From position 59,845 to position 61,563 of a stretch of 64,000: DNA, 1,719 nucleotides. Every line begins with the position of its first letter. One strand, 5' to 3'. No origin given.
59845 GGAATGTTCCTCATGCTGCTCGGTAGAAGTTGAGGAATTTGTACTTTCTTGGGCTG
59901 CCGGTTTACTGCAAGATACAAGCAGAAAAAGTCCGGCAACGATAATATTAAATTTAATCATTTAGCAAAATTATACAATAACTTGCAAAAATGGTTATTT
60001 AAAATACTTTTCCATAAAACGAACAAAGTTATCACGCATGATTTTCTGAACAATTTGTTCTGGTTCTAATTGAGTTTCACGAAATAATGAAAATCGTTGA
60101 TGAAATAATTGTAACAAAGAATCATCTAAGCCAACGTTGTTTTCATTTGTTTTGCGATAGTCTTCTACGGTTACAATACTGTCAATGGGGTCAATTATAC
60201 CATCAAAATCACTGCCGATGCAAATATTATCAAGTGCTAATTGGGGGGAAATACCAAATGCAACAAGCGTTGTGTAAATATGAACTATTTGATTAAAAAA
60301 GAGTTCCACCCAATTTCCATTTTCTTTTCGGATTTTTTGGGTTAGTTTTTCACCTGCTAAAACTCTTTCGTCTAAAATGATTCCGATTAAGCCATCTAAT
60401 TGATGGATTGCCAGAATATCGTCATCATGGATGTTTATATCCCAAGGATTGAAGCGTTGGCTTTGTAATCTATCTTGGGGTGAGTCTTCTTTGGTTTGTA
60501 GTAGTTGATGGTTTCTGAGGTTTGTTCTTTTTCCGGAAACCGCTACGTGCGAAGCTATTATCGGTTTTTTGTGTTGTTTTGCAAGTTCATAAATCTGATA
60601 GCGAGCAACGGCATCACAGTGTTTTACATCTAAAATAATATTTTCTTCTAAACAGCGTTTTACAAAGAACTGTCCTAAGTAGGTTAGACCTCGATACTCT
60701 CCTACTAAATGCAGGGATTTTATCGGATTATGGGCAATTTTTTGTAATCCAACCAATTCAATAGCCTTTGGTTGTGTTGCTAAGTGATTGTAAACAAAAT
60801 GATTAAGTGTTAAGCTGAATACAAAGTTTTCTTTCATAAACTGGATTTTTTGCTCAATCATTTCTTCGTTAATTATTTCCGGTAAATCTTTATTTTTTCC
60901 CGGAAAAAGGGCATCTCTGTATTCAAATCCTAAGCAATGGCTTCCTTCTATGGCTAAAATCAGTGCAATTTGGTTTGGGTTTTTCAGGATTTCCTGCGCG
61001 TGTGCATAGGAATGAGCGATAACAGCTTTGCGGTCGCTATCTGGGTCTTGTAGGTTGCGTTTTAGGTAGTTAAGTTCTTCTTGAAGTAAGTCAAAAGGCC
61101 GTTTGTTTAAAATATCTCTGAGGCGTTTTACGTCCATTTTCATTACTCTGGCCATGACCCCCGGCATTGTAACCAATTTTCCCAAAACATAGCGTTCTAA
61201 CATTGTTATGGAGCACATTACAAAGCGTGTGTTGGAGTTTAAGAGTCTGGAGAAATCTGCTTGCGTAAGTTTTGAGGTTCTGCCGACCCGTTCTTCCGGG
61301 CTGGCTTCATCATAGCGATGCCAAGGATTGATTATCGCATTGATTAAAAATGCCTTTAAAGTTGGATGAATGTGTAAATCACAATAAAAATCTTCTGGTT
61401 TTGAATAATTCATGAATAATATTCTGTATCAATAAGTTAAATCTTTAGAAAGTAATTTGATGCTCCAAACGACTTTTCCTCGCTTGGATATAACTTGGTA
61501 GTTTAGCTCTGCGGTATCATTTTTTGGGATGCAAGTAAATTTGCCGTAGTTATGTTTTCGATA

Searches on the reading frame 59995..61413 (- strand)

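Call 115: search_protein_families(library=pfam, proteins=[window:59995-61413:-], max_evalue=0.00001)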
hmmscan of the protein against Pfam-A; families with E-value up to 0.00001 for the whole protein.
window:59995-61413:- (472 aa): 1 family
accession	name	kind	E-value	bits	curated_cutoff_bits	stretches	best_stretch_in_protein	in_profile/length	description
PF01244.27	Peptidase_M19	-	5.1e-16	59.2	26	1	43-301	28-214/319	Membrane dipeptidase (Peptidase family M19)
